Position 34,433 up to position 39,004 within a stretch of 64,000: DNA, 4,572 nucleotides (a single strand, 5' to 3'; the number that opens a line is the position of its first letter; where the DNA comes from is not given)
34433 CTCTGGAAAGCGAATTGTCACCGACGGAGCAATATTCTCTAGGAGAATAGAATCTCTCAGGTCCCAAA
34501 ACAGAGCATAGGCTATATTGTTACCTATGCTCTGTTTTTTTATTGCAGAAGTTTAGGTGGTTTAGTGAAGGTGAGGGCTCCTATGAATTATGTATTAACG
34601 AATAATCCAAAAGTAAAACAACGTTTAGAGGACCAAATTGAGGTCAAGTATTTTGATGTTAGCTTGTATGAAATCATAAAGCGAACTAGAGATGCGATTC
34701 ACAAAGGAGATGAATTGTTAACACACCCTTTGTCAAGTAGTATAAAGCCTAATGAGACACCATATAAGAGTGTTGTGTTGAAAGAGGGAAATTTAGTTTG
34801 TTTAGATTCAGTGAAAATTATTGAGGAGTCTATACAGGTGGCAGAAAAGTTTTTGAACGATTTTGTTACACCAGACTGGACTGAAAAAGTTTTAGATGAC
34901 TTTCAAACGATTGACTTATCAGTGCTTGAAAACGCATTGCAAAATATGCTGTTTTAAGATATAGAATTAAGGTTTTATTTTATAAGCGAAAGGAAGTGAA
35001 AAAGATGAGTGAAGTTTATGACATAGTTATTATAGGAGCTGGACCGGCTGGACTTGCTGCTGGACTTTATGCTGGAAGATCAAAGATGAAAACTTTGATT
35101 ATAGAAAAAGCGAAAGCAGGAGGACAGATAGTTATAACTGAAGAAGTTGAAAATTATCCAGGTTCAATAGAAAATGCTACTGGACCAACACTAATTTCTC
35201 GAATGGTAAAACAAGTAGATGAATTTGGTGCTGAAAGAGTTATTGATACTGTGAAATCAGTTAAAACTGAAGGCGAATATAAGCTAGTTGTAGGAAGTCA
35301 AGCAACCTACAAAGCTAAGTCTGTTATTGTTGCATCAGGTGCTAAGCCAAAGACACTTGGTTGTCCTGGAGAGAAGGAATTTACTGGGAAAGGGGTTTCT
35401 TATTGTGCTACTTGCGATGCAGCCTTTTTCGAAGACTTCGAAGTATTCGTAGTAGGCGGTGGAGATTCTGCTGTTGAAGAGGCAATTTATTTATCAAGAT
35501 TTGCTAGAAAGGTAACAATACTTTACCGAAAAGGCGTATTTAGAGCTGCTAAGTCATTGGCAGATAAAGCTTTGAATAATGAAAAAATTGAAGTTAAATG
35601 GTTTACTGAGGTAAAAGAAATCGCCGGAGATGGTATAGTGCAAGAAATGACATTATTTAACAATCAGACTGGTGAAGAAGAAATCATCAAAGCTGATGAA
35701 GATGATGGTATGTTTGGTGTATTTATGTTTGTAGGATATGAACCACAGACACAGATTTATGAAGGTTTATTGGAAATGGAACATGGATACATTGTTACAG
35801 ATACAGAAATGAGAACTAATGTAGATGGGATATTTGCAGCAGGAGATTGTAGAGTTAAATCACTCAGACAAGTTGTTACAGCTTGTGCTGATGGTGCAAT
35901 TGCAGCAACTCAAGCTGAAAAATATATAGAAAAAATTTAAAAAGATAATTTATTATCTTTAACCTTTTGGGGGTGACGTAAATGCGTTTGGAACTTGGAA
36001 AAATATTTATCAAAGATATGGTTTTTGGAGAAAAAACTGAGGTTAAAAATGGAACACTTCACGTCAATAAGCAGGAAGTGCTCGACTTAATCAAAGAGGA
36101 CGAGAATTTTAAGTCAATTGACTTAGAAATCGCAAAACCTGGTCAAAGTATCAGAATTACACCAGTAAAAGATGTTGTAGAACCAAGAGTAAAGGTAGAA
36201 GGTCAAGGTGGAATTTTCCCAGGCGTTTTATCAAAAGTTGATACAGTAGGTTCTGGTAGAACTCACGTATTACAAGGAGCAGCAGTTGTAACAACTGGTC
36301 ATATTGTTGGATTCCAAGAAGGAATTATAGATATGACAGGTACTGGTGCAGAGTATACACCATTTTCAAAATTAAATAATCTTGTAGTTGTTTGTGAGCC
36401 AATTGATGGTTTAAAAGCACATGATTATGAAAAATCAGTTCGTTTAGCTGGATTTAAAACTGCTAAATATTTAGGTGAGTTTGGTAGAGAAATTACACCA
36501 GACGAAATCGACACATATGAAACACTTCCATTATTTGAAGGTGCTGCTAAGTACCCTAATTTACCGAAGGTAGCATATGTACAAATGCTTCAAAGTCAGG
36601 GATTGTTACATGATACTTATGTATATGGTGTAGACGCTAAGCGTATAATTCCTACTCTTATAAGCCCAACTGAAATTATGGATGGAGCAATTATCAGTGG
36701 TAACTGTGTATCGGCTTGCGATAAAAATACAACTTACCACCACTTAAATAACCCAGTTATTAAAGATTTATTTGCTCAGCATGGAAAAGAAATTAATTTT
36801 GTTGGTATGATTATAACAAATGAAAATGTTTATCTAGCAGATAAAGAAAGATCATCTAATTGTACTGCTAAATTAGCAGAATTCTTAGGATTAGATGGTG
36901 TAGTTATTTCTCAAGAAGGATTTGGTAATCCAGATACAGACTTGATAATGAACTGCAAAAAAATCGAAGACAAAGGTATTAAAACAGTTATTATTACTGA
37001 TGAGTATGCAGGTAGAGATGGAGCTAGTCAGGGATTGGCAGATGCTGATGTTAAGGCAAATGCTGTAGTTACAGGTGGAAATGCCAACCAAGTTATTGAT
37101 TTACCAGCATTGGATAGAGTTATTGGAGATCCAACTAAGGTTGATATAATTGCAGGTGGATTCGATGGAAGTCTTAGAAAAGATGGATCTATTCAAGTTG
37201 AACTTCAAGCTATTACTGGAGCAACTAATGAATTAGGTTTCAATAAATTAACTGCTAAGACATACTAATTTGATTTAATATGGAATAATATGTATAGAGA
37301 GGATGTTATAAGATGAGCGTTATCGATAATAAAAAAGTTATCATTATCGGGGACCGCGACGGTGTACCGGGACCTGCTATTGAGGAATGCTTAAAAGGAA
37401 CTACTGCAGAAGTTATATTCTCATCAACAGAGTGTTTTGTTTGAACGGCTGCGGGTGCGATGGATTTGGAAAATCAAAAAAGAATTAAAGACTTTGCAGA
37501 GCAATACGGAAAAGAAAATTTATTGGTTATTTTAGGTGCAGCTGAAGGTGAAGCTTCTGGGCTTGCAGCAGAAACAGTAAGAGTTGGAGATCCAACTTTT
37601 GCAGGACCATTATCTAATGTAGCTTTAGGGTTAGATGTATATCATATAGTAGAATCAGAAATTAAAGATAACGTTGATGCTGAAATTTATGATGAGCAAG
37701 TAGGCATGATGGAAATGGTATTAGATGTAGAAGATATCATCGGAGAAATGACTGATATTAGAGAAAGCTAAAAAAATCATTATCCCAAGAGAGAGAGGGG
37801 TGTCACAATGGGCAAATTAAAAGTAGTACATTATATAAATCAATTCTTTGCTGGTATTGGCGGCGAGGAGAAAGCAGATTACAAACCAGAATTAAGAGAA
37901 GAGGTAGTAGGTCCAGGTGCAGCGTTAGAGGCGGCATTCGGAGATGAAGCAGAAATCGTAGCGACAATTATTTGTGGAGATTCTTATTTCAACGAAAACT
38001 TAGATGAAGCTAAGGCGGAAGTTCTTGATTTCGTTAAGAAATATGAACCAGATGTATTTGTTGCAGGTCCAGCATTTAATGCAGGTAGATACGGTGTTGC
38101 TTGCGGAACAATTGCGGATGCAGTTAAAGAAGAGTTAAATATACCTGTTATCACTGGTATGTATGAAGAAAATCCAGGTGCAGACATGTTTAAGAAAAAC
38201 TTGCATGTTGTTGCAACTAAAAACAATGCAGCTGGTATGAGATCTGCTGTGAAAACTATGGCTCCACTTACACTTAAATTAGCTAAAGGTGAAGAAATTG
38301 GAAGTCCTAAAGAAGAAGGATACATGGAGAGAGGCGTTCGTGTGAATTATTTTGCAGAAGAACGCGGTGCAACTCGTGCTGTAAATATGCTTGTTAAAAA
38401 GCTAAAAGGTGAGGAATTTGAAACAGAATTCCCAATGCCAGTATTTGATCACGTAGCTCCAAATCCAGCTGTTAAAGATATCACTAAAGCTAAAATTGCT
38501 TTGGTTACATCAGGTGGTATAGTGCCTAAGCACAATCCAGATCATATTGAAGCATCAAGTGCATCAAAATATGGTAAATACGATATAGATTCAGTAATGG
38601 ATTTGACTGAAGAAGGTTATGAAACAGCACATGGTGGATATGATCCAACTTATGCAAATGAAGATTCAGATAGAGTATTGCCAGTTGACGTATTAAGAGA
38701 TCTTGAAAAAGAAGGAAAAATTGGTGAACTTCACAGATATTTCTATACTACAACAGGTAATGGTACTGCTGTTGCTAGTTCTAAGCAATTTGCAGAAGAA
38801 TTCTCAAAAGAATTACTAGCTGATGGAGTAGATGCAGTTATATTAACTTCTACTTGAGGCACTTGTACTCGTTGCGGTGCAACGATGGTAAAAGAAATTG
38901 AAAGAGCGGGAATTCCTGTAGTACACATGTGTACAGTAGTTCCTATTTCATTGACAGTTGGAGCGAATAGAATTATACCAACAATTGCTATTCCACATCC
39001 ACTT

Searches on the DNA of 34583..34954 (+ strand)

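Call 27: search_rna_families(sources=[L001, L002, L003, L004, L005, L006, L007, L008, L009], threshold=gathering)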
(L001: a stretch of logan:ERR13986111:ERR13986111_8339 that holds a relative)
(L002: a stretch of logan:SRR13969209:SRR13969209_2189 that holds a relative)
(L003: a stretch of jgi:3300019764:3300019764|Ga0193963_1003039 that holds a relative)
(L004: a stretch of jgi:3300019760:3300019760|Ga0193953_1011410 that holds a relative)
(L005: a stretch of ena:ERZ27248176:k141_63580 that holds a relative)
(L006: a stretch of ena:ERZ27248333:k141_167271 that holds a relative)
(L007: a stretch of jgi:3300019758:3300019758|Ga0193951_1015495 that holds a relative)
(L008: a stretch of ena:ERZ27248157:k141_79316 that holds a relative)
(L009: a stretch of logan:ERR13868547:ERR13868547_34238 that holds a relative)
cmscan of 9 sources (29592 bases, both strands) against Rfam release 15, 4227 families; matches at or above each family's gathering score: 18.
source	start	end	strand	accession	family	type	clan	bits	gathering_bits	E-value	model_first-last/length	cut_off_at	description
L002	3624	3661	+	RF01990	SECIS_4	Cis-reg;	-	63.2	38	4.9e-13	1-38/38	no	Selenocysteine insertion sequence 4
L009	2125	2224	+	RF00504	Glycine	Cis-reg; riboswitch;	CL00125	58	32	1e-09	1-94/94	no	Glycine riboswitch aptamer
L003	4745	4856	+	RF00504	Glycine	Cis-reg; riboswitch;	CL00125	56.8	32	2.1e-09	1-94/94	no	Glycine riboswitch aptamer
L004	847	958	+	RF00504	Glycine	Cis-reg; riboswitch;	CL00125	56.8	32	2.1e-09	1-94/94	no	Glycine riboswitch aptamer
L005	384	495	+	RF00504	Glycine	Cis-reg; riboswitch;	CL00125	56.8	32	2.1e-09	1-94/94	no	Glycine riboswitch aptamer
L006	129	240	+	RF00504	Glycine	Cis-reg; riboswitch;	CL00125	56.8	32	2.1e-09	1-94/94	no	Glycine riboswitch aptamer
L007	119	230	+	RF00504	Glycine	Cis-reg; riboswitch;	CL00125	56.8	32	2.1e-09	1-94/94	no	Glycine riboswitch aptamer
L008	1407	1518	+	RF00504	Glycine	Cis-reg; riboswitch;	CL00125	56.8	32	2.1e-09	1-94/94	no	Glycine riboswitch aptamer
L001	1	86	+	RF00504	Glycine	Cis-reg; riboswitch;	CL00125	47.5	32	6e-07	14-94/94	5'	Glycine riboswitch aptamer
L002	64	152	+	RF00504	Glycine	Cis-reg; riboswitch;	CL00125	45.6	32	1.9e-06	1-94/94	no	Glycine riboswitch aptamer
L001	90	163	+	RF00504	Glycine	Cis-reg; riboswitch;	CL00125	36.8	32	0.00039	9-86/94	no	Glycine riboswitch aptamer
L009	2227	2304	+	RF00504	Glycine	Cis-reg; riboswitch;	CL00125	35.8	32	0.00074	8-87/94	no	Glycine riboswitch aptamer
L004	961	1034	+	RF00504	Glycine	Cis-reg; riboswitch;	CL00125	35.7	32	0.00079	8-87/94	no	Glycine riboswitch aptamer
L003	4859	4932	+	RF00504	Glycine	Cis-reg; riboswitch;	CL00125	35.6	32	0.00083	8-87/94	no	Glycine riboswitch aptamer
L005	498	571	+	RF00504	Glycine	Cis-reg; riboswitch;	CL00125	35.6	32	0.00083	8-87/94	no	Glycine riboswitch aptamer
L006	243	316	+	RF00504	Glycine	Cis-reg; riboswitch;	CL00125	35.6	32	0.00083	8-87/94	no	Glycine riboswitch aptamer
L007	233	306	+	RF00504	Glycine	Cis-reg; riboswitch;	CL00125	35.6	32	0.00083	8-87/94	no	Glycine riboswitch aptamer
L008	1521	1594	+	RF00504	Glycine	Cis-reg; riboswitch;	CL00125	35.6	32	0.00083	8-87/94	no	Glycine riboswitch aptamer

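Call 32: search_rna_families(sources=[L010, L011, L012, L013, L014, L015, L016, L017, L018, L019, L020, L021, L022, L023, L024, L025, L026, L027, L028, L029], threshold=gathering)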
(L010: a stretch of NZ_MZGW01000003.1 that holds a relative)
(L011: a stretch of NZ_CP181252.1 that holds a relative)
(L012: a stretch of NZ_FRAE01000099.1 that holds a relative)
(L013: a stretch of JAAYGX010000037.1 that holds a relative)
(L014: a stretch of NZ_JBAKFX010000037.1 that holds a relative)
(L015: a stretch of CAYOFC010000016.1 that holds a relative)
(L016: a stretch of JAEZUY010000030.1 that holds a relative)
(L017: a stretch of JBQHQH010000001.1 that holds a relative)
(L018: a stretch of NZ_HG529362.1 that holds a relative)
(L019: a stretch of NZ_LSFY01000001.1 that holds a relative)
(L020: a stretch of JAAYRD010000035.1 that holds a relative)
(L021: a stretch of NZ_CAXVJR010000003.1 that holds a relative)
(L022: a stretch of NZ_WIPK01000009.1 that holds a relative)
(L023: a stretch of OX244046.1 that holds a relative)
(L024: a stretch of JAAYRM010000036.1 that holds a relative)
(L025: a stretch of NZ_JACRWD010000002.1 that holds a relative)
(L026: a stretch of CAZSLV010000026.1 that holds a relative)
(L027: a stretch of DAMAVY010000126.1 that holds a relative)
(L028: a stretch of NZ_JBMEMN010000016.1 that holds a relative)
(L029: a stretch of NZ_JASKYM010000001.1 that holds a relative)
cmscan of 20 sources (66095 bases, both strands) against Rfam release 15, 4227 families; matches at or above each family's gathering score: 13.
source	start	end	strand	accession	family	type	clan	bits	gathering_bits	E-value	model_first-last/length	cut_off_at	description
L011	1255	1357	+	RF00504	Glycine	Cis-reg; riboswitch;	CL00125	70.8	32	9.4e-13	1-94/94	no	Glycine riboswitch aptamer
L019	1280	1384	+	RF00504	Glycine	Cis-reg; riboswitch;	CL00125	65.5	32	2.5e-11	1-94/94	no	Glycine riboswitch aptamer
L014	1231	1334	+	RF00504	Glycine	Cis-reg; riboswitch;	CL00125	63.7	32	7e-11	1-94/94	no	Glycine riboswitch aptamer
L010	1266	1367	+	RF00504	Glycine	Cis-reg; riboswitch;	CL00125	60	32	6.9e-10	1-94/94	no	Glycine riboswitch aptamer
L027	1244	1355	+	RF00504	Glycine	Cis-reg; riboswitch;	CL00125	58.1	32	2.2e-09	1-94/94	no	Glycine riboswitch aptamer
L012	1275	1376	+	RF00504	Glycine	Cis-reg; riboswitch;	CL00125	58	32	2.3e-09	1-94/94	no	Glycine riboswitch aptamer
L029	1283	1395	+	RF00504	Glycine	Cis-reg; riboswitch;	CL00125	52.9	32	4.9e-08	1-94/94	no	Glycine riboswitch aptamer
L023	1280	1391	+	RF00504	Glycine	Cis-reg; riboswitch;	CL00125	52.3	32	7.1e-08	1-94/94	no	Glycine riboswitch aptamer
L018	1286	1392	+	RF00504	Glycine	Cis-reg; riboswitch;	CL00125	51.4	32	1.3e-07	1-94/94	no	Glycine riboswitch aptamer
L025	1280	1400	+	RF00504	Glycine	Cis-reg; riboswitch;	CL00125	51.3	32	1.3e-07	1-94/94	no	Glycine riboswitch aptamer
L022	1279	1399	+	RF00504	Glycine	Cis-reg; riboswitch;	CL00125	50.8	32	1.8e-07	1-94/94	no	Glycine riboswitch aptamer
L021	1278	1399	+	RF00504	Glycine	Cis-reg; riboswitch;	CL00125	48.6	32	6.8e-07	1-94/94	no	Glycine riboswitch aptamer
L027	1356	1422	+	RF00504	Glycine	Cis-reg; riboswitch;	CL00125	36.2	32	0.0013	6-94/94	no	Glycine riboswitch aptamer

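Call 33: search_rna_families(sources=[L030, L031, L032, L033, L034, L035, L036, L037, L038, L039, L040, L041, L042, L043, L044, L045, L046, L047, L048, L049], threshold=gathering)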
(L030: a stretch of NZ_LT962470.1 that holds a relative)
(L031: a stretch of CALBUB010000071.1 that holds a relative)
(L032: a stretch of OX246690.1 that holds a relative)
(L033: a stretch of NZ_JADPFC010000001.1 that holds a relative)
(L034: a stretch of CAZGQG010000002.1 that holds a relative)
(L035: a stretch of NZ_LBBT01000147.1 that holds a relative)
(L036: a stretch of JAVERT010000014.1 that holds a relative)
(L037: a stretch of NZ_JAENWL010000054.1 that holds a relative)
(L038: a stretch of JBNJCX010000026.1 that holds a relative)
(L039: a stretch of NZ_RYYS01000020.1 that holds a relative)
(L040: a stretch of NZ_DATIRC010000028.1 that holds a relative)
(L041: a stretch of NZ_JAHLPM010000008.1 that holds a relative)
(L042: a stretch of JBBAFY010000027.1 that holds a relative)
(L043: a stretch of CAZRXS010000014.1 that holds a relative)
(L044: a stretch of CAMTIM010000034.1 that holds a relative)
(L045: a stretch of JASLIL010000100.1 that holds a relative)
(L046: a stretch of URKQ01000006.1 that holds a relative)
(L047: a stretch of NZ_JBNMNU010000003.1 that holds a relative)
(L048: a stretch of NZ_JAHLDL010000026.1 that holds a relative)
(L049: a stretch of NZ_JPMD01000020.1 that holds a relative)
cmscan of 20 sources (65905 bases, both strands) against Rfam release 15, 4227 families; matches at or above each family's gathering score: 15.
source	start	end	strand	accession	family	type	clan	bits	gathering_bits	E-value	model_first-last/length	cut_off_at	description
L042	1238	1339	+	RF00504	Glycine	Cis-reg; riboswitch;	CL00125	68.7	32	3.4e-12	1-94/94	no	Glycine riboswitch aptamer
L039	1230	1333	+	RF00504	Glycine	Cis-reg; riboswitch;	CL00125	66.5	32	1.3e-11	1-94/94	no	Glycine riboswitch aptamer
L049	1244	1349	+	RF00504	Glycine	Cis-reg; riboswitch;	CL00125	66.4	32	1.4e-11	1-94/94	no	Glycine riboswitch aptamer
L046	1153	1256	+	RF00504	Glycine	Cis-reg; riboswitch;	CL00125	65.8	32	2e-11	1-94/94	no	Glycine riboswitch aptamer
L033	1295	1405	+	RF00504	Glycine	Cis-reg; riboswitch;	CL00125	55.2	32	1.2e-08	1-94/94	no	Glycine riboswitch aptamer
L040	1283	1397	+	RF00504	Glycine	Cis-reg; riboswitch;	CL00125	53.8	32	2.9e-08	1-94/94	no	Glycine riboswitch aptamer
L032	1281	1391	+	RF00504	Glycine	Cis-reg; riboswitch;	CL00125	53.3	32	4e-08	1-94/94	no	Glycine riboswitch aptamer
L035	1279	1399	+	RF00504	Glycine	Cis-reg; riboswitch;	CL00125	52.7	32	5.5e-08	1-94/94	no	Glycine riboswitch aptamer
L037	1193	1345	+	RF00504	Glycine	Cis-reg; riboswitch;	CL00125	51.8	32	9.6e-08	1-94/94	no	Glycine riboswitch aptamer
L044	1283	1395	+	RF00504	Glycine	Cis-reg; riboswitch;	CL00125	50.8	32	1.8e-07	1-94/94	no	Glycine riboswitch aptamer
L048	1153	1303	+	RF00504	Glycine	Cis-reg; riboswitch;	CL00125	49.4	32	4.2e-07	1-94/94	no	Glycine riboswitch aptamer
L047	1151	1304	+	RF00504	Glycine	Cis-reg; riboswitch;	CL00125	43.2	32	1.8e-05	1-94/94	no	Glycine riboswitch aptamer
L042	1341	1415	+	RF00504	Glycine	Cis-reg; riboswitch;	CL00125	36.6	32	0.00099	7-88/94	no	Glycine riboswitch aptamer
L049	1353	1407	+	RF00504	Glycine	Cis-reg; riboswitch;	CL00125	36.4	32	0.0011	9-86/94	no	Glycine riboswitch aptamer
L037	1349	1402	+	RF00504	Glycine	Cis-reg; riboswitch;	CL00125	33.2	32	0.0077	9-86/94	no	Glycine riboswitch aptamer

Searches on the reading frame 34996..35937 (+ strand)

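Call 8: search_protein_families(library=ncbifam, proteins=[window:34996-35937:+])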
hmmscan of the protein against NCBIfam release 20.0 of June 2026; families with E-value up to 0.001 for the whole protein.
window:34996-35937:+ (314 aa): 82 families (the best 25 are shown)
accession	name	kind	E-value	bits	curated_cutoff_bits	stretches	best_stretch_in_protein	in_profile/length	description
TIGR03143.1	AhpF_homolog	hypoth_equivalog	2.2e-123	412.8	687.65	1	4-313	1-310/555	putative alkyl hydroperoxide reductase F subunit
TIGR01292.1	TRX_reduct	equivalog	3.2e-110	367.6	343.45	1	8-311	1-300/300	thioredoxin-disulfide reductase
TIGR03140.1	AhpF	equivalog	1.3e-62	212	502.9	1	4-310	209-511/515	alkyl hydroperoxide reductase subunit F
NF007614.0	PRK10262.1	equivalog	1.5e-62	211.6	644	1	9-312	8-315/321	thioredoxin-disulfide reductase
TIGR04018.1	Bthiol_YpdA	hypoth_equivalog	5.7e-26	91.1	339.9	1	9-285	1-288/316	YpdA family putative bacillithiol disulfide reductase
TIGR01350.1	lipoamide_DH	equivalog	6.7e-21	74.5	408.8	2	96-307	118-329/461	dihydrolipoyl dehydrogenase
TIGR02053.1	MerA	equivalog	2.4e-17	63.1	454.45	1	94-307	116-328/465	mercury(II) reductase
NF004776.0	PRK06116.1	equivalog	1.2e-14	54.2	480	2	83-287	108-306/450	glutathione-disulfide reductase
NF004945.0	PRK06292.2-3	equivalog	4.4e-14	52.3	494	1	100-290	123-309/457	dihydrolipoyl dehydrogenase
NF004943.0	PRK06292.2-1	equivalog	5.9e-14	51.7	432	1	99-288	124-310/456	dihydrolipoyl dehydrogenase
TIGR01316.1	gltA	equivalog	6.8e-14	51.5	471.75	1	149-311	274-449/449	NADPH-dependent glutamate synthase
NF009410.0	PRK12771.1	subfamily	7.8e-14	51.2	516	1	108-312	225-446/566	NAD(P)-binding protein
NF040505.1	ArsO_flavin_mono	equivalog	1.2e-13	51.2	425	1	85-175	96-188/346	ArsO family NAD(P)H-dependent flavin-containing monooxygenase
NF009454.0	PRK12814.1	equivalog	4e-13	48.6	916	1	9-227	195-405/657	putative NADPH-dependent glutamate synthase small subunit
NF009409.0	PRK12770.1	subfamily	5.2e-13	48.8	343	1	6-313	17-352/360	putative glutamate synthase subunit beta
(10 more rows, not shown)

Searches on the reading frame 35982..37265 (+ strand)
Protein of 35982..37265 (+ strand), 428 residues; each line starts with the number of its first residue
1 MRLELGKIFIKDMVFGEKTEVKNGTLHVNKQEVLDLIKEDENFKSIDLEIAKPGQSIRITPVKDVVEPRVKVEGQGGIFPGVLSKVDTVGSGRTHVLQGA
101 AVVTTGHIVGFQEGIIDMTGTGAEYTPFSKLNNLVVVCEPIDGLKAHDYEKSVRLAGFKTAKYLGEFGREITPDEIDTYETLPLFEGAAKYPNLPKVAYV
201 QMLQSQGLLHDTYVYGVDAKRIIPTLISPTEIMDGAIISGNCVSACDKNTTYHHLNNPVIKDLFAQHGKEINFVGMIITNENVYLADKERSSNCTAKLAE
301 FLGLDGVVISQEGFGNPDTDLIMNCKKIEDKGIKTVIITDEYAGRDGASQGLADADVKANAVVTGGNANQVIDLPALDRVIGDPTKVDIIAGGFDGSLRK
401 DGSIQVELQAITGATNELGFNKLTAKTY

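Call 8: search_protein_families(library=ncbifam, proteins=[window:35982-37265:+])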
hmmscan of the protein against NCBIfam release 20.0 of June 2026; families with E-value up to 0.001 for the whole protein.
window:35982-37265:+ (428 aa): 4 families
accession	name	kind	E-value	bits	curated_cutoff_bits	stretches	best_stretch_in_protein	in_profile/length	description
NF040793.1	sarcosine_GrdG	exception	3.6e-202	671.8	780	1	1-428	1-428/428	sarcosine reductase complex component B subunit alpha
NF053623.1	fluoroAc_FarE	equivalog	8.9e-59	199.3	675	1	2-392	4-385/419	fluoroacetate reductase subunit FarE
TIGR04480.1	D_pro_red_PrdA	equivalog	2.5e-21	76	700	2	223-339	395-509/587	D-proline reductase (dithiol) proprotein PrdA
TIGR04482.1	D_pro_red_PrdD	equivalog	2.1e-05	24.1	320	1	7-107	7-95/246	proline reductase cluster protein PrdD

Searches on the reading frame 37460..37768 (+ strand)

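Call 8: search_protein_families(library=ncbifam, proteins=[window:37460-37768:+])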
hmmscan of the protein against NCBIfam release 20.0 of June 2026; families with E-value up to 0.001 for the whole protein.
window:37460-37768:+ (103 aa): 1 family
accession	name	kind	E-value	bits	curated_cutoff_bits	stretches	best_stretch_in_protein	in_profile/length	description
NF040748.1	reduct_selen_A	equivalog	1.5e-49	167.8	130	1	1-102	47-148/151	glycine/sarcosine/betaine reductase complex selenoprotein A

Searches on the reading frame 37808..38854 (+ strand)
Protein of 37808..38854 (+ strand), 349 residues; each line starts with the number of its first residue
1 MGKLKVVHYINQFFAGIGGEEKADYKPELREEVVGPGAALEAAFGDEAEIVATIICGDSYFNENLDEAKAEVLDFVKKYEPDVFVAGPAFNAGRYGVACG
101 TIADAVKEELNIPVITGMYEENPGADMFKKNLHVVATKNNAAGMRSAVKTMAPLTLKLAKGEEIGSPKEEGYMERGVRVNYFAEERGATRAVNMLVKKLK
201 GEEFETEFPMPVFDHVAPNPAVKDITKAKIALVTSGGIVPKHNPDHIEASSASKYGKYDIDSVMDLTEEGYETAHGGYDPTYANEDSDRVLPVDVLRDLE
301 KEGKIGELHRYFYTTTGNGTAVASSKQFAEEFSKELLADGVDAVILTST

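Call 8: search_protein_families(library=ncbifam, proteins=[window:37808-38854:+])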
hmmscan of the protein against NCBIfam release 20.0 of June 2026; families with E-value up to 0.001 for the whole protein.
window:37808-38854:+ (349 aa): 6 families
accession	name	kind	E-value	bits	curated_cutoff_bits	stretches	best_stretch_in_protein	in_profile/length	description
TIGR01917.1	gly_red_sel_B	equivalog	4.3e-183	609.1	602.2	1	5-349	1-345/431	glycine reductase complex selenoprotein B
TIGR01918.1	various_sel_PB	subfamily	5.8e-177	589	65.45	1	5-349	1-345/431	glycine/betaine/sarcosine/D-proline family reductase selenoprotein B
NF040794.1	sarcosine_GrdF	exception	9.5e-174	578.1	800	1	1-349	1-349/435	sarcosine reductase complex component B subunit beta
NF040795.1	betaine_GrdH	exception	9e-130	433.5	775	1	5-349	1-346/435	betaine reductase selenoprotein B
NF041545.1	GrdB_like_no_Se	equivalog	7.4e-31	107.1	175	1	5-168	1-167/171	GrdB-related putative oxidoreductase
TIGR04483.1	D_pro_red_PrdB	equivalog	2.1e-15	56.8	300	1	200-348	7-146/238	D-proline reductase (dithiol) protein PrdB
